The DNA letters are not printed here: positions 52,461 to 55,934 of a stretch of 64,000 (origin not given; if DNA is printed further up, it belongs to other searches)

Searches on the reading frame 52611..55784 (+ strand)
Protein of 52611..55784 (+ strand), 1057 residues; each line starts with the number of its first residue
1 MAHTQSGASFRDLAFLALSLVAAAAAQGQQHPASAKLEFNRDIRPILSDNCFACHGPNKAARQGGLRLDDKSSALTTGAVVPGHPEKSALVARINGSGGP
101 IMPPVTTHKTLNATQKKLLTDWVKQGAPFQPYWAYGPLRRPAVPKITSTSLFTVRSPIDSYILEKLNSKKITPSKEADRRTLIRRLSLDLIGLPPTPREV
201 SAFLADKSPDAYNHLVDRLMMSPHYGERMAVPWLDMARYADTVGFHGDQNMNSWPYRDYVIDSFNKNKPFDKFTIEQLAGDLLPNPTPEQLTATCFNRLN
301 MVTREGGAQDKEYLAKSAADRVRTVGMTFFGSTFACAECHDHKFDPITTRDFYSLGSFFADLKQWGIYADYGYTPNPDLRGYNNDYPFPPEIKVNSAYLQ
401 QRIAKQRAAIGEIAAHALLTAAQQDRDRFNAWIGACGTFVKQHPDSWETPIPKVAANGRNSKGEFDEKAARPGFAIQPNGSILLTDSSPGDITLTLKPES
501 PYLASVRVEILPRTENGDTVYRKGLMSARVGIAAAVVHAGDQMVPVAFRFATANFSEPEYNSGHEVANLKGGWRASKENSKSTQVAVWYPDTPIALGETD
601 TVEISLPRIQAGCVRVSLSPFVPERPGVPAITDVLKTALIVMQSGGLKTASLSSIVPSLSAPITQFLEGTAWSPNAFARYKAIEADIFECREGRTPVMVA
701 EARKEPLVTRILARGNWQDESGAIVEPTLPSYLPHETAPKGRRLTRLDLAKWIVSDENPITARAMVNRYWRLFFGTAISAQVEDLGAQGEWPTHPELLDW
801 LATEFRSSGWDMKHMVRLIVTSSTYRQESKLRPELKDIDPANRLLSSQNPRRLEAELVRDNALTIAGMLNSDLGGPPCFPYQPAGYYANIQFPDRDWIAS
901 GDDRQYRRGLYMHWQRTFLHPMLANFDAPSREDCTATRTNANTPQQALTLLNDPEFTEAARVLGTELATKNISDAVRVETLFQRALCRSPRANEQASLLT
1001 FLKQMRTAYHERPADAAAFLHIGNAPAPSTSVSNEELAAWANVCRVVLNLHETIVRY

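Call 5: search_protein_families(library=pfam, proteins=[window:52611-55784:+], max_evalue=0.01)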
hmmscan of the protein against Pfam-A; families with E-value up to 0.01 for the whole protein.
window:52611-55784:+ (1057 aa): 5 families
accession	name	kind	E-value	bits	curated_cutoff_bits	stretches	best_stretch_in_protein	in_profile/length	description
PF07587.16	PSD1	-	1.7e-94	316.2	28.5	1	745-1002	1-244/244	Protein of unknown function (DUF1553)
PF07583.16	PSCyt2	-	7.6e-84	281.3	29.8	1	157-363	1-208/209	Protein of unknown function (DUF1549)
PF07635.16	PSCyt1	-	8.9e-12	45.9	22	1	51-104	1-57/59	Planctomycete cytochrome C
PF08811.16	DUF1800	-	0.0019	17.9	26.1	1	794-1008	259-399/419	Protein of unknown function (DUF1800)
PF13442.11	Cytochrome_CBB3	-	0.0029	18.4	27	0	45-123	8-68/68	Cytochrome C oxidase, cbb3-type, subunit III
